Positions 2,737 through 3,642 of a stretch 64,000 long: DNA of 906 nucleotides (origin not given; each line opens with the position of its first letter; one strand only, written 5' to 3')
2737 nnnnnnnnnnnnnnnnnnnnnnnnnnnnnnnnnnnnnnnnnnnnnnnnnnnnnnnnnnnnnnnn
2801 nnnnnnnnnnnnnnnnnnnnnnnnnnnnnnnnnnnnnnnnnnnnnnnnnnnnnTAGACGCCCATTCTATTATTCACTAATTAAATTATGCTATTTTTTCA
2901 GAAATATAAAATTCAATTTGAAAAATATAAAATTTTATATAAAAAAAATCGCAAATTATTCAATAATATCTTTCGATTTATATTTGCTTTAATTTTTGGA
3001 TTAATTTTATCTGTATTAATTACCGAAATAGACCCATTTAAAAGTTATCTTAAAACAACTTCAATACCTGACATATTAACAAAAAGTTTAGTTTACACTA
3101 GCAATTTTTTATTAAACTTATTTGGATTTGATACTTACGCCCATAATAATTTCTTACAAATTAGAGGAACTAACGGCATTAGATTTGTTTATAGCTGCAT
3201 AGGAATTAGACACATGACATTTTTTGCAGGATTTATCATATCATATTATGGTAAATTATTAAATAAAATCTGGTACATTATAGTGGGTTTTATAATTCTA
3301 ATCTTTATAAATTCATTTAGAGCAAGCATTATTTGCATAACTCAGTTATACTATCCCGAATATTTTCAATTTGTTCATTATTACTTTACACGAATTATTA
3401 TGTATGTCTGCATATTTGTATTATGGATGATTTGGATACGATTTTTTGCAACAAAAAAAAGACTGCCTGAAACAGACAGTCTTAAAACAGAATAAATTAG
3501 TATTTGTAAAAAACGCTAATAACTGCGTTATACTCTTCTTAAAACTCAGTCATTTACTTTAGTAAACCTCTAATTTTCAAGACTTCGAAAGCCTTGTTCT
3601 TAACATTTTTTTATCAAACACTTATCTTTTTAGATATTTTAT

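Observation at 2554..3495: Short XrtF-like exosortase next to a 100-aa protein with a signature/TM/basic C-terminal tail: candidate sortase-substrate pair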

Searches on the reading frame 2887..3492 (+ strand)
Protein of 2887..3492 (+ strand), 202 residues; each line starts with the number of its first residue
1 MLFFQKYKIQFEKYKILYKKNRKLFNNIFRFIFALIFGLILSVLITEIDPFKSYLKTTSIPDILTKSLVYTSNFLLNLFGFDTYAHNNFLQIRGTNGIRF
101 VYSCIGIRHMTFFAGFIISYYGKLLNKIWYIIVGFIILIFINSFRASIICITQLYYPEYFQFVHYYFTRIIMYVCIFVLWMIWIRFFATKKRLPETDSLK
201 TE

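Call 3: search_protein_families(library=ncbifam, proteins=[window:2887-3492:+], max_evalue=1)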
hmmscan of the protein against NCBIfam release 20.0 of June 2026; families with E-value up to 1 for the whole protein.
window:2887-3492:+ (202 aa): 13 families
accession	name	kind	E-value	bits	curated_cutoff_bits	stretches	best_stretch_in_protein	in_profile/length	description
NF046081.1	exosort_XrtX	exception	5.5e-31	107.7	170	1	28-191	4-166/168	exosortase X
TIGR04128.1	exoso_Fjoh_1448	exception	7.5e-17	62.1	90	1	26-188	6-173/174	exosortase family protein XrtF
NF046083.1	exosort_XrtY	exception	1e-15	58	160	1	30-184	12-168/168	exosortase Y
TIGR04178.1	exo_archaeo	signature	1.9e-11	44.1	23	1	101-185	4-93/97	exosortase/archaeosortase family protein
TIGR04144.1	archaeo_VPXXXP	exception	2.2e-10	40.7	150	1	73-185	38-151/156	archaeosortase B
TIGR04177.1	exosort_XrtH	exception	5.6e-08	32.9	86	1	33-186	3-154/158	exosortase H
TIGR04124.1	archaeo_artE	exception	2.3e-07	31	95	1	54-187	20-151/153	archaeosortase family protein ArtE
TIGR04300.1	exosort_XrtM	exception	1.5e-06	28.7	125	1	60-182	16-141/150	exosortase family protein XrtM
TIGR02602.1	8TM_EpsH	subfamily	4e-05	23.2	105.55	1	54-182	105-236/241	exosortase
TIGR04125.1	exosort_PGF_TRM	exception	0.0013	18.2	75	1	60-164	101-209/271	archaeosortase A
TIGR04152.1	exosort_VPLPA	exception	0.0023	17.1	400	1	74-197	125-254/486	VPLPA-CTERM-specific exosortase XrtD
NF033505.2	paceosortase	exception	0.034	14.2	80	1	63-191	25-152/167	pacearchaeosortase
NF004872.0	PRK06231.1-2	equivalog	0.38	10.8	304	1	150-193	36-80/198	F0F1 ATP synthase subunit B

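Call 4: search_protein_families(library=pfam, proteins=[window:2887-3492:+], max_evalue=1)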
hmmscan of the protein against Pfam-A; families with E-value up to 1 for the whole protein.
window:2887-3492:+ (202 aa): 2 families
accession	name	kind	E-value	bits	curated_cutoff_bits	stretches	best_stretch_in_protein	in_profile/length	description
PF09721.15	Exosortase_EpsH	-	1.4e-09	38.2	25.7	1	64-185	127-253/254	Transmembrane exosortase (Exosortase_EpsH)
PF03530.19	SK_channel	-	0.074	13.5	31.8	1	17-78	8-66/118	Calcium-activated SK potassium channel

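Call 7: find_homologous_proteins(query=window:2887-3492:+)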
Query window:2887-3492:+ (202 aa): 9 proteins with E <= 0.001 among 174 candidates.
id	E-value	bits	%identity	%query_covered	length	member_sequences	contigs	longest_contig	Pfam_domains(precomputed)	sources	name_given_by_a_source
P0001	6.2e-126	436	100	100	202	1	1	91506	PF09721.16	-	-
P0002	5.0e-98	345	76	100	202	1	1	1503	PF09721.16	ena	-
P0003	2.5e-89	317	73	95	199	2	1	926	PF09721.16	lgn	-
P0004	8.4e-89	315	73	97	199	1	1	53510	PF09721.16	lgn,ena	-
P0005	1.1e-85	305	72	95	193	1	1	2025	PF09721.16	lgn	-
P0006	4.0e-84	300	70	99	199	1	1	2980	PF09721.16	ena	-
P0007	1.4e-81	291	70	97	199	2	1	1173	PF09721.16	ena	-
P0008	1.5e-78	281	68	98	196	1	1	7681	PF09721.16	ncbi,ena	-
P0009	4.5e-78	280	67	98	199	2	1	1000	PF09721.16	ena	-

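Call 9: find_encoding_contigs(protein=P0004, flank=10000, max_places=3)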
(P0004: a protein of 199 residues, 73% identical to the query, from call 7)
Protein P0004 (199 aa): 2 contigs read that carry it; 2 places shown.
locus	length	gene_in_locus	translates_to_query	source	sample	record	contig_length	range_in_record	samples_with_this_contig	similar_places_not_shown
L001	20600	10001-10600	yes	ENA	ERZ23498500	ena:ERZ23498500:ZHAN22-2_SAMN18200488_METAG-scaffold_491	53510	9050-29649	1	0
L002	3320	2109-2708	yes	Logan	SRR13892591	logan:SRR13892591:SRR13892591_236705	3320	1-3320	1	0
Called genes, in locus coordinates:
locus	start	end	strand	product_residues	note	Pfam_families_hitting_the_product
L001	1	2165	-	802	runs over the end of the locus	-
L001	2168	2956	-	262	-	PF02563:Poly_export, PF10531:SLBB (faint), PF22461:SLBB_2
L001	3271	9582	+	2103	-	PF10179:NDNF (faint), PF23376:Fn3_VIN3 (faint), PF00041:fn3 (weak), PF16656:Pur_ac_phosph_N (weak), PF00041:fn3 (weak), PF16656:Pur_ac_phosph_N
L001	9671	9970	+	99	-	-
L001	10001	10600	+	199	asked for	PF09721:Exosortase_EpsH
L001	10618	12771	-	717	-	PF02730:AFOR_N, PF01314:AFOR_C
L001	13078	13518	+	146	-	-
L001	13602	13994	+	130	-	PF09345:SiaC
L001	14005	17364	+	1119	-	PF17757:UvrB_inter, PF02559:CarD_TRCF_RID, PF00270:DEAD, PF04851:ResIII, PF00271:Helicase_C, PF03461:TRCF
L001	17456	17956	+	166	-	-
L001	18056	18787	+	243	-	PF03309:Pan_kinase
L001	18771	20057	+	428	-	-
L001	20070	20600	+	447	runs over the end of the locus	-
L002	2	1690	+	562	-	?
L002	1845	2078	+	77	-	-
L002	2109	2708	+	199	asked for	PF09721:Exosortase_EpsH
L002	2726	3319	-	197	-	?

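Call 10: find_encoding_contigs(protein=P0008, flank=8000, max_places=3)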
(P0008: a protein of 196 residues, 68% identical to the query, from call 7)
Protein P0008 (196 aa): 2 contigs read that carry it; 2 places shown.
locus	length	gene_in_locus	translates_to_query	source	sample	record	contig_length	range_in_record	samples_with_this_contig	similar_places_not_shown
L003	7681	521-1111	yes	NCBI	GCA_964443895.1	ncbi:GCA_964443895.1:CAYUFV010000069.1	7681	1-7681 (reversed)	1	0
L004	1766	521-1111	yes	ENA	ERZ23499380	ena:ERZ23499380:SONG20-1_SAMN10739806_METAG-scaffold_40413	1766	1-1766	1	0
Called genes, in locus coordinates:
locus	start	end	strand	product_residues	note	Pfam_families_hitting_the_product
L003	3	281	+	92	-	?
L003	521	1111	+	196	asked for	PF09721:Exosortase_EpsH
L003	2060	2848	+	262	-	PF02563:Poly_export, PF22461:SLBB_2, PF10531:SLBB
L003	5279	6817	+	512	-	PF05362:Lon_C (weak), PF13541:ChlI, PF00493:MCM (weak), PF05496:RuvB_N (faint), PF01078:Mg_chelatase, PF07728:AAA_5, PF13335:Mg_chelatase_C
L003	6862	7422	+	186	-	PF04367:DUF502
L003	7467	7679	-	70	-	?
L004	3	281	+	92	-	?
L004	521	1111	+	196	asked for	PF09721:Exosortase_EpsH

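Call 17: find_related_loci(query=A1, collection=genome_contigs, flank=4000)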
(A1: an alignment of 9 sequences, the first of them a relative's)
Query A1 (202 aa) in genome_contigs; peptide patterns used: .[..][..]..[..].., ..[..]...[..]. (x = any residue, [..] = any of these).
140 stretches matched a pattern, but none encodes a relative of the query by tblastn (E <= 1e-3).

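Call 21: find_encoding_contigs(protein=P0001, flank=10000, max_places=3)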
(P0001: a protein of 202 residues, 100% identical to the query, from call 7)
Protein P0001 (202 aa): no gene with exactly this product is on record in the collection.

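Call 22: find_encoding_contigs(protein=P0006, flank=5000, max_places=2)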
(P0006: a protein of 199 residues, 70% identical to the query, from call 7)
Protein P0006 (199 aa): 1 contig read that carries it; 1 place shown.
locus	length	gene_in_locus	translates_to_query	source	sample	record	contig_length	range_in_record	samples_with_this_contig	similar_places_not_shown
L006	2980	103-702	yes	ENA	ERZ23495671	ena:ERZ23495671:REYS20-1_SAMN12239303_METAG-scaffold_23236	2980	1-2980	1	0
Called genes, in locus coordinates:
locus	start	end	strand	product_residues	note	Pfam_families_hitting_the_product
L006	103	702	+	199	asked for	PF09721:Exosortase_EpsH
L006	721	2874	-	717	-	PF02730:AFOR_N, PF01314:AFOR_C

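Call 23: find_encoding_contigs(protein=P0002, flank=5000, max_places=2)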
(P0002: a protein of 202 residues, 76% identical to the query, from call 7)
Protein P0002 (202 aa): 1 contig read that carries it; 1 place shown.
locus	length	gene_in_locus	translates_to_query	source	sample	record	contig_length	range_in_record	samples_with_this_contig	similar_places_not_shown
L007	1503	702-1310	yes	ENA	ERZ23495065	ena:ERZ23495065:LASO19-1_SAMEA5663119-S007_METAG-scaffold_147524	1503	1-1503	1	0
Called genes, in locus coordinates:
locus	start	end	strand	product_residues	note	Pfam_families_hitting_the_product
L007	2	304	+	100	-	?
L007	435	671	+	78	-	-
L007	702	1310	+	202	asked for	PF09721:Exosortase_EpsH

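Call 24: find_encoding_contigs(protein=P0007, flank=5000, max_places=2)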
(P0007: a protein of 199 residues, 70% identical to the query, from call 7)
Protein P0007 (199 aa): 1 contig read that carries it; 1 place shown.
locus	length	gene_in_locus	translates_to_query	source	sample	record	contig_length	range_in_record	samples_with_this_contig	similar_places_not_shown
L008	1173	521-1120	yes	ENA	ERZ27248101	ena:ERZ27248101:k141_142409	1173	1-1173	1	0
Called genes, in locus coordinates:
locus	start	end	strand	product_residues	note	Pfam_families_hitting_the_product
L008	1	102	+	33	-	?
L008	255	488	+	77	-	-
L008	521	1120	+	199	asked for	PF09721:Exosortase_EpsH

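Call 26: search_protein_representatives(alignment_id=A1)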
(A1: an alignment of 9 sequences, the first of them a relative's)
Query: 9 sequences, 199 profile positions. Proteins with E-value up to 0.001 (for the whole library): 1211; up to 1e-10: 214; up to 1e-30: 8. The best 150 are listed.
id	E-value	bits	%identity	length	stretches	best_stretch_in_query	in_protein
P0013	4.4e-59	215.9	-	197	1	4-194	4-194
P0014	9.2e-40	152.8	-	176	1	13-183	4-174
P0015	4.1e-38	147.4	-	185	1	26-191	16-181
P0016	1.1e-34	136.3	-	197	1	1-193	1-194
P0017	1.9e-33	132.2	-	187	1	21-190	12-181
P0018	2.3e-33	131.9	-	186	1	26-188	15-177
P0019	1.0e-32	129.8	-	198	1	24-186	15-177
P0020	1.9e-31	125.7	-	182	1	25-186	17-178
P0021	7.5e-29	117.2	-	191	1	12-188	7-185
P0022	1.2e-28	116.5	-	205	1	22-189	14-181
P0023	5.2e-28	114.5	-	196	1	20-187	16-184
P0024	8.3e-28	113.8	-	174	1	31-191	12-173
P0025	2.8e-27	112.1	-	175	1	28-191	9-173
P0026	1.7e-26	109.5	-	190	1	22-190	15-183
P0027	1.8e-26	109.4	-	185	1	15-193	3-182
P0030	5.7e-25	104.5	-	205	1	18-192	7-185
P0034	8.1e-22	94.2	-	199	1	61-197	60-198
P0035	1.3e-21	93.6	-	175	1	20-190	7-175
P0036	2.3e-21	92.7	-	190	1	60-191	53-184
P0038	3.4e-20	88.9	-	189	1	40-191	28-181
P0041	1.3e-19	87.1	-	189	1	26-197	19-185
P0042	1.5e-19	86.9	-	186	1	11-192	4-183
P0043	1.9e-19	86.5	-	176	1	66-194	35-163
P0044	4.3e-19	85.4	-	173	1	60-190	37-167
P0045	6.9e-19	84.7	-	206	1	5-195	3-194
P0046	9.3e-19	84.3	-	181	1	61-194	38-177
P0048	1.2e-18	83.9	-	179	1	58-186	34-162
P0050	3.5e-18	82.4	-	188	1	62-186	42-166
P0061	1.8e-16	76.8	-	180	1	29-189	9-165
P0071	8.5e-16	74.6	-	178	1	54-186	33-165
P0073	1.1e-15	74.2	-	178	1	60-188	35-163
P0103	1.2e-13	67.6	-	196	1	62-191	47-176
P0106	1.4e-13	67.4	-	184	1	32-195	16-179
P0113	3.1e-13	66.2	-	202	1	62-186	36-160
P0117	4.3e-13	65.8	-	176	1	71-188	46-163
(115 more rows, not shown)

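Call 29: search_protein_families(library=ncbifam, alignment_id=A2, max_evalue=0.00001)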
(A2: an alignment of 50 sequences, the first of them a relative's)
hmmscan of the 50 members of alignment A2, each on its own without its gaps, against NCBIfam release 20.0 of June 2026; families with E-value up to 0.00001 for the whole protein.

A. member 1, P0001 (202 aa): 8 families
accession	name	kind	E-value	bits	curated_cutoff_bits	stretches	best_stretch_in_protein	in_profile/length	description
NF046081.1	exosort_XrtX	exception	5.5e-31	107.7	170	1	28-191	4-166/168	exosortase X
TIGR04128.1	exoso_Fjoh_1448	exception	7.5e-17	62.1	90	1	26-188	6-173/174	exosortase family protein XrtF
NF046083.1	exosort_XrtY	exception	1e-15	58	160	1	30-184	12-168/168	exosortase Y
TIGR04178.1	exo_archaeo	signature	1.9e-11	44.1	23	1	101-185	4-93/97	exosortase/archaeosortase family protein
TIGR04144.1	archaeo_VPXXXP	exception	2.2e-10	40.7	150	1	73-185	38-151/156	archaeosortase B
TIGR04177.1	exosort_XrtH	exception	5.6e-08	32.9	86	1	33-186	3-154/158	exosortase H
TIGR04124.1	archaeo_artE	exception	2.3e-07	31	95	1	54-187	20-151/153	archaeosortase family protein ArtE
TIGR04300.1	exosort_XrtM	exception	1.5e-06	28.7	125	1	60-182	16-141/150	exosortase family protein XrtM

B. families by the number of members that match (of 50 scanned): 21 families
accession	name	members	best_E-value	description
NF046081.1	exosort_XrtX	50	2.1e-64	exosortase X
TIGR04178.1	exo_archaeo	50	2.4e-19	exosortase/archaeosortase family protein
NF046083.1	exosort_XrtY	49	3.7e-23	exosortase Y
TIGR04128.1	exoso_Fjoh_1448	48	2.8e-27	exosortase family protein XrtF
TIGR04177.1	exosort_XrtH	41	5.5e-23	exosortase H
TIGR04144.1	archaeo_VPXXXP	32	1.5e-30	archaeosortase B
TIGR04300.1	exosort_XrtM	26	4.1e-11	exosortase family protein XrtM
TIGR04124.1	archaeo_artE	20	8.7e-18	archaeosortase family protein ArtE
TIGR04175.1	archaeo_artD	14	1.3e-09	archaeosortase D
TIGR04125.1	exosort_PGF_TRM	11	5.6e-11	archaeosortase A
TIGR02602.1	8TM_EpsH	7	8.5e-09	exosortase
NF033505.2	paceosortase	6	1.3e-08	pacearchaeosortase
NF033464.1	cyanoexo_CrtC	5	6.1e-11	cyanoexosortase C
TIGR03762.1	archaeo_artC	5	7.2e-09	archaeosortase C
TIGR03110.1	exosort_Gpos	3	2.2e-09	exosortase family protein XrtG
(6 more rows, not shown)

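Call 30: search_protein_families(library=ncbifam, proteins=[P0013, P0014, P0015, P0016, P0017, P0018, P0019, P0020, P0021, P0022], max_evalue=1e-12)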
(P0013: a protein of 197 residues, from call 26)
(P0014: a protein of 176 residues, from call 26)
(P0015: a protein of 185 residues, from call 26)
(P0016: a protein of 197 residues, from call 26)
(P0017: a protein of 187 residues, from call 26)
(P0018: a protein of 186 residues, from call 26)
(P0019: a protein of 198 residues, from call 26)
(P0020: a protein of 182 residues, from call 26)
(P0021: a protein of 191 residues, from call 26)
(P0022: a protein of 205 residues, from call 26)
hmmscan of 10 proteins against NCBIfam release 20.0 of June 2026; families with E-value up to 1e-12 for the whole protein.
P0013 (197 aa): 3 families
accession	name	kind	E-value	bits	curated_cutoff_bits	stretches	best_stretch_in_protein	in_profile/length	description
NF046081.1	exosort_XrtX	exception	1.9e-28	99.5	170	1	28-191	4-166/168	exosortase X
TIGR04128.1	exoso_Fjoh_1448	exception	1.1e-16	61.5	90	1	25-188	5-173/174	exosortase family protein XrtF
NF046083.1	exosort_XrtY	exception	8.9e-13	48.5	160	0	30-184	14-168/168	exosortase Y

P0014 (176 aa): 1 family
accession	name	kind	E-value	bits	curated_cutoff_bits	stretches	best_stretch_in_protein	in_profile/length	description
NF046081.1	exosort_XrtX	exception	1.9e-23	83.2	170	1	36-175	16-159/168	exosortase X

P0015 (185 aa): 1 family
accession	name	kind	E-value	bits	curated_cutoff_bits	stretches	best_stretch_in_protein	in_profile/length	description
NF046081.1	exosort_XrtX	exception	5.3e-21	75.3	170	1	17-179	3-164/168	exosortase X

P0016 (197 aa): 2 families
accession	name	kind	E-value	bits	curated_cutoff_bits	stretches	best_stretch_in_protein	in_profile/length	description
NF046081.1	exosort_XrtX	exception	2.2e-24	86.3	170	1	51-192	22-166/168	exosortase X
TIGR04128.1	exoso_Fjoh_1448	exception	1.5e-15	57.8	90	1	25-190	5-174/174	exosortase family protein XrtF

P0017 (187 aa): 2 families
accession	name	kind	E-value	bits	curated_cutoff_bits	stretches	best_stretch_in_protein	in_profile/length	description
NF046081.1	exosort_XrtX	exception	1.4e-24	86.9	170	1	25-183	6-167/168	exosortase X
TIGR04128.1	exoso_Fjoh_1448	exception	7.5e-16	58.8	90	1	17-179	6-173/174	exosortase family protein XrtF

P0018 (186 aa): 3 families
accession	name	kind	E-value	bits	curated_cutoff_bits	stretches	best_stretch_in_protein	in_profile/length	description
NF046081.1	exosort_XrtX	exception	2e-28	99.4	170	1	17-177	4-163/168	exosortase X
TIGR04178.1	exo_archaeo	signature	8.4e-16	58.1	23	1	87-174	1-95/97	exosortase/archaeosortase family protein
TIGR04128.1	exoso_Fjoh_1448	exception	1.6e-13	51.2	90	1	80-176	76-172/174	exosortase family protein XrtF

P0019 (198 aa): 1 family
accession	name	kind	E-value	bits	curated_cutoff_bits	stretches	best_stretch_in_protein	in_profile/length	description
NF046081.1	exosort_XrtX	exception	6.2e-23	81.5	170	1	20-178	5-162/168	exosortase X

P0020 (182 aa): 2 families
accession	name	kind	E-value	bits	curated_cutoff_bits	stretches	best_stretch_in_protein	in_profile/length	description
NF046081.1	exosort_XrtX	exception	2.3e-20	73.2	170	1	32-180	11-163/168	exosortase X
TIGR04128.1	exoso_Fjoh_1448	exception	1.6e-14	54.5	90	1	16-179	4-172/174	exosortase family protein XrtF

P0021 (191 aa): 3 families
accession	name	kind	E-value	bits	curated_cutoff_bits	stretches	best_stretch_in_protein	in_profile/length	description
NF046081.1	exosort_XrtX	exception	3.5e-24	85.6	170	1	25-181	4-159/168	exosortase X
TIGR04128.1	exoso_Fjoh_1448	exception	1.9e-18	67.3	90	1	24-181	7-169/174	exosortase family protein XrtF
NF046083.1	exosort_XrtY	exception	8.2e-15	55.1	160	1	36-181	23-168/168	exosortase Y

P0022 (205 aa): 1 family
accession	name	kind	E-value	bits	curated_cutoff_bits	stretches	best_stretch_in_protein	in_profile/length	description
NF046081.1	exosort_XrtX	exception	2.8e-16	59.9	170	1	61-181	41-164/168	exosortase X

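Call 31: search_protein_families(library=ncbifam, proteins=[P0030, P0034, P0035, P0036, P0038, P0041, P0042, P0043, P0044, P0045], max_evalue=1e-15)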
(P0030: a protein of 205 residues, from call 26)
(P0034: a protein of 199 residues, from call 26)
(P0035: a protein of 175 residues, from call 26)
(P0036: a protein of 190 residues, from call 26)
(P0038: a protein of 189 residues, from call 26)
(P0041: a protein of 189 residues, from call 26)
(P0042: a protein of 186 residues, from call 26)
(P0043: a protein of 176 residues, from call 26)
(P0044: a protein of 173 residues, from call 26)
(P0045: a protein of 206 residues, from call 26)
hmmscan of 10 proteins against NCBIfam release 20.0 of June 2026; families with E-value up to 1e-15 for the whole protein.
P0030 (205 aa): 3 families
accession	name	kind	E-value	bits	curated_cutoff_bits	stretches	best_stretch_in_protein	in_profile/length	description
NF046081.1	exosort_XrtX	exception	3.5e-40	137.6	170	1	15-185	2-167/168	exosortase X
TIGR04128.1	exoso_Fjoh_1448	exception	1.6e-22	80.5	90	1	12-182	3-174/174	exosortase family protein XrtF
NF046083.1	exosort_XrtY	exception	9.8e-19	67.9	160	1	20-177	7-168/168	exosortase Y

P0034 (199 aa): 3 families
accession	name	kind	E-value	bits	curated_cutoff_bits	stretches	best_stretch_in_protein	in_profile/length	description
NF046081.1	exosort_XrtX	exception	6.7e-39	133.5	170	1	24-192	3-166/168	exosortase X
TIGR04128.1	exoso_Fjoh_1448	exception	2.1e-23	83.4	90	1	24-189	7-173/174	exosortase family protein XrtF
NF046083.1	exosort_XrtY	exception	1.3e-19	70.7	160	1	61-185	47-168/168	exosortase Y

P0035 (175 aa): 3 families
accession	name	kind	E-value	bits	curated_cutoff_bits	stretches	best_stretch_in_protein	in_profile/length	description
NF046081.1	exosort_XrtX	exception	1.5e-33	116.1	170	1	9-173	2-163/168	exosortase X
NF046083.1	exosort_XrtY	exception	6.6e-20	71.7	160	1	14-169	16-168/168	exosortase Y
TIGR04128.1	exoso_Fjoh_1448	exception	5.4e-18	65.8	90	1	9-172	6-172/174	exosortase family protein XrtF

P0036 (190 aa): 3 families
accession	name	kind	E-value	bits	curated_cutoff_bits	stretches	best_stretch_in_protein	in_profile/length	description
NF046081.1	exosort_XrtX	exception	9.3e-38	129.8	170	1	18-182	3-164/168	exosortase X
NF046083.1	exosort_XrtY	exception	2e-22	79.9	160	1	22-177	7-168/168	exosortase Y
TIGR04128.1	exoso_Fjoh_1448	exception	3.2e-21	76.3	90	1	29-180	14-172/174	exosortase family protein XrtF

P0038 (189 aa): 4 families
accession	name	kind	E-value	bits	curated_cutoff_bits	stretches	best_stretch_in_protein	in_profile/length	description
NF046081.1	exosort_XrtX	exception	9.3e-37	126.5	170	1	26-181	9-166/168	exosortase X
TIGR04128.1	exoso_Fjoh_1448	exception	9.2e-19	68.3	90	1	27-178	15-173/174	exosortase family protein XrtF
NF046083.1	exosort_XrtY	exception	2.1e-17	63.5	160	1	39-174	35-168/168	exosortase Y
TIGR04178.1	exo_archaeo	signature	7.9e-16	58.1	23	1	88-175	1-95/97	exosortase/archaeosortase family protein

P0041 (189 aa): 3 families
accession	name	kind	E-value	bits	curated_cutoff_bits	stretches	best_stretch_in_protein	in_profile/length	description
NF046081.1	exosort_XrtX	exception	4.3e-32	111.3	170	1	19-179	2-166/168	exosortase X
TIGR04128.1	exoso_Fjoh_1448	exception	4.1e-18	66.2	90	1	22-175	13-172/174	exosortase family protein XrtF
NF046083.1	exosort_XrtY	exception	1.9e-16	60.4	160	1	45-171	42-167/168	exosortase Y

P0042 (186 aa): 3 families
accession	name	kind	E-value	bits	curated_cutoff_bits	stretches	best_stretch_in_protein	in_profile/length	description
NF046081.1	exosort_XrtX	exception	8.2e-34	116.9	170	1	15-182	2-166/168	exosortase X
NF046083.1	exosort_XrtY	exception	4e-20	72.4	160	1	19-174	6-167/168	exosortase Y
TIGR04128.1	exoso_Fjoh_1448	exception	1e-16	61.6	90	1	15-179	6-173/174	exosortase family protein XrtF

P0043 (176 aa): 3 families
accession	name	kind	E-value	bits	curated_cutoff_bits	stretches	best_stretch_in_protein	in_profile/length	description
NF046081.1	exosort_XrtX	exception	5e-49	166.4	170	1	2-159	5-165/168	exosortase X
TIGR04128.1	exoso_Fjoh_1448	exception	8.3e-18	65.2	90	1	2-155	9-171/174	exosortase family protein XrtF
NF046083.1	exosort_XrtY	exception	1.4e-17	64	160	1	39-153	55-168/168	exosortase Y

P0044 (173 aa): 2 families
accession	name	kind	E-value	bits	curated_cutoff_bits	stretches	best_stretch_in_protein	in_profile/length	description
NF046081.1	exosort_XrtX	exception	5.9e-37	127.2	170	1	7-167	2-165/168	exosortase X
TIGR04128.1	exoso_Fjoh_1448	exception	1e-16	61.6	90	1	20-165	23-173/174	exosortase family protein XrtF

P0045 (206 aa): 3 families
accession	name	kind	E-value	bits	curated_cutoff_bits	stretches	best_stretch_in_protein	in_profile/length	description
NF046081.1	exosort_XrtX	exception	2.9e-34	118.4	170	1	21-191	3-167/168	exosortase X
NF046083.1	exosort_XrtY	exception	1.2e-22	80.5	160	1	24-183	6-168/168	exosortase Y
TIGR04128.1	exoso_Fjoh_1448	exception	5.3e-20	72.3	90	1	18-188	4-174/174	exosortase family protein XrtF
